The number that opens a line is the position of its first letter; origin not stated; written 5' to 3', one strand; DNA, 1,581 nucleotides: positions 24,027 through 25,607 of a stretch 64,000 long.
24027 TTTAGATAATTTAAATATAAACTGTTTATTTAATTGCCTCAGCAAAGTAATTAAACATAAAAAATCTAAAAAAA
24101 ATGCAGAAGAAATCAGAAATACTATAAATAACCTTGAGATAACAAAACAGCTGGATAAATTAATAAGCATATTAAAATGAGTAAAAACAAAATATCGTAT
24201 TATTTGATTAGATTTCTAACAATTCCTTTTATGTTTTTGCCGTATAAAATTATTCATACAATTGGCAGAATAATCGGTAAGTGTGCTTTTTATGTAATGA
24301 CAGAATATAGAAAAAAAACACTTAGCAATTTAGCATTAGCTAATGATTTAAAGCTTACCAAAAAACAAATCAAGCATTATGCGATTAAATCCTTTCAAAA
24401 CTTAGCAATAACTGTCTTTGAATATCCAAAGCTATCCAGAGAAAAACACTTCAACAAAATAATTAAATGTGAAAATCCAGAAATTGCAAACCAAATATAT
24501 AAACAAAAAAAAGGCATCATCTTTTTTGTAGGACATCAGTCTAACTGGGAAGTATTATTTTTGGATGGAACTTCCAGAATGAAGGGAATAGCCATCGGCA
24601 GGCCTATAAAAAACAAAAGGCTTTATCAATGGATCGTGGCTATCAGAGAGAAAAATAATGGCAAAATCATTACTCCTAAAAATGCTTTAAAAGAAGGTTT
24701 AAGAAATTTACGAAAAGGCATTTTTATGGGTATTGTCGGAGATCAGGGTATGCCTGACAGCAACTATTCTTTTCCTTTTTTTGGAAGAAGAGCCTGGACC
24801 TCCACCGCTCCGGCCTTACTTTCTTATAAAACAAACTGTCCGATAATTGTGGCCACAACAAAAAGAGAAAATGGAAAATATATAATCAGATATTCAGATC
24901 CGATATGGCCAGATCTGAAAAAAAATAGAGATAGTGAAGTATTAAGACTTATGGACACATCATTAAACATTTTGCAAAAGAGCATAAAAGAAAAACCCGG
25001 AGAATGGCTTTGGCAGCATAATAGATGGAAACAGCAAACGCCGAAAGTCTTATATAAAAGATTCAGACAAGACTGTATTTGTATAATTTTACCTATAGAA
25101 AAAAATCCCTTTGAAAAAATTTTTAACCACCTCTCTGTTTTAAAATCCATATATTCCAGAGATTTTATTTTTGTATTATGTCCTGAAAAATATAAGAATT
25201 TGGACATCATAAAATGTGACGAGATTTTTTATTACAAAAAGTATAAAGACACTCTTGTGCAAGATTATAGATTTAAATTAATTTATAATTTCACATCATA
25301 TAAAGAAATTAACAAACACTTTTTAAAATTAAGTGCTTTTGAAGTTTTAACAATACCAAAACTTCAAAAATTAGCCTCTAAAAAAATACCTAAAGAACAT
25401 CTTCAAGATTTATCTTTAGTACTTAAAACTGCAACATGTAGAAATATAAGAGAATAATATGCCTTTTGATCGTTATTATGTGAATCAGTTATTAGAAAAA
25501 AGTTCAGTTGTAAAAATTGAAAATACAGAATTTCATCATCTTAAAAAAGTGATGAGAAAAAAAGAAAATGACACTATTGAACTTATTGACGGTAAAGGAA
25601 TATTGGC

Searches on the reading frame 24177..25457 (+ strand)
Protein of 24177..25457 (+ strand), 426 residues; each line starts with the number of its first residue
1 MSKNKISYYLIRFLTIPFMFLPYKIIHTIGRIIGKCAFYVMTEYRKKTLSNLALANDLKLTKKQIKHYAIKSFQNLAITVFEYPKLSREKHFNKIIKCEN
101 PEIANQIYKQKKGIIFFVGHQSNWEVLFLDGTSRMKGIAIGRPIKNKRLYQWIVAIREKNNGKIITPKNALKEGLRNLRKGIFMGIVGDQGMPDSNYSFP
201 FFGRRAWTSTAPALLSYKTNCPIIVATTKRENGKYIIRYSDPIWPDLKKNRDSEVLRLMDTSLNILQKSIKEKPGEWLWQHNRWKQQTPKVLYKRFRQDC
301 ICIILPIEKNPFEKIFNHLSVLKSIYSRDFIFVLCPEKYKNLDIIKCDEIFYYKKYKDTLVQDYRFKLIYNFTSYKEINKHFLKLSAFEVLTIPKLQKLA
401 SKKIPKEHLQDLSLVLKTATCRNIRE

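Call 64: search_protein_families(library=ncbifam, proteins=[window:24177-25457:+], max_evalue=0.00001)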
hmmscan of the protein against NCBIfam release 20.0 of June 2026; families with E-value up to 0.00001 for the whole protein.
window:24177-25457:+ (426 aa): 17 families
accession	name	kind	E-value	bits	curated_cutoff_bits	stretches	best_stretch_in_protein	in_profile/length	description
NF004569.0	PRK05906.1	equivalog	1e-67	228.9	439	2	108-417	136-445/454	lipid A biosynthesis lauroyl acyltransferase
NF006270.0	PRK08419.1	equivalog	2.9e-37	128.6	248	1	6-291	5-295/298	lipid A biosynthesis lauroyl acyltransferase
TIGR02207.1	lipid_A_htrB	subfamily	1.6e-27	96.7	297.8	1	11-288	19-295/303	LpxL/LpxP family Kdo(2)-lipid IV(A) lauroyl/palmitoleoyl acyltransferase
NF006487.0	PRK08905.1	equivalog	2.4e-25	89.2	281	1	13-287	5-276/290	lysophospholipid acyltransferase family protein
NF005340.0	PRK06860.1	subfamily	1.7e-22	80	398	1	18-290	31-303/309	lipid A biosynthesis lauroyl acyltransferase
NF005120.0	PRK06553.1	equivalog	4.6e-21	75.5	273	1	19-285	36-307/308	lipid A biosynthesis lauroyl acyltransferase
NF006437.0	PRK08733.1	equivalog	3.5e-20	72.4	540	1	9-288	22-298/306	LpxL/LpxP family Kdo(2)-lipid IV(A) lauroyl/palmitoleoyl acyltransferase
NF006432.0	PRK08706.1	equivalog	5.7e-15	55.3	384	1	13-287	6-281/289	lipid A biosynthesis lauroyl acyltransferase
NF005919.0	PRK07920.1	equivalog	1.6e-14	53.7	209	1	21-287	25-296/311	phosphatidylinositol mannoside acyltransferase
NF005399.0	PRK06946.1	subfamily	8.9e-12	44.8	343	1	11-288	11-287/294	lipid A biosynthesis lauroyl acyltransferase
NF005150.0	PRK06628.1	equivalog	2.1e-10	40.5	350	1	103-286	105-290/290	lipid A biosynthesis lauroyl acyltransferase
NF004190.0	PRK05645.1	equivalog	1.2e-09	37.7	377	1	18-288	16-288/295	lysophospholipid acyltransferase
NF004191.0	PRK05646.1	equivalog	1.4e-09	37.5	491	1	19-288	29-299/310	lipid A biosynthesis lauroyl acyltransferase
NF006507.0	PRK08943.1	subfamily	2.5e-09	36.6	337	1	13-287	32-307/322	lipid A biosynthesis (KDO)2-(lauroyl)-lipid IVA acyltransferase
NF005952.0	PRK08025.1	equivalog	6e-08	32.2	517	1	18-287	29-297/306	kdo(2)-lipid IV(A) palmitoleoyltransferase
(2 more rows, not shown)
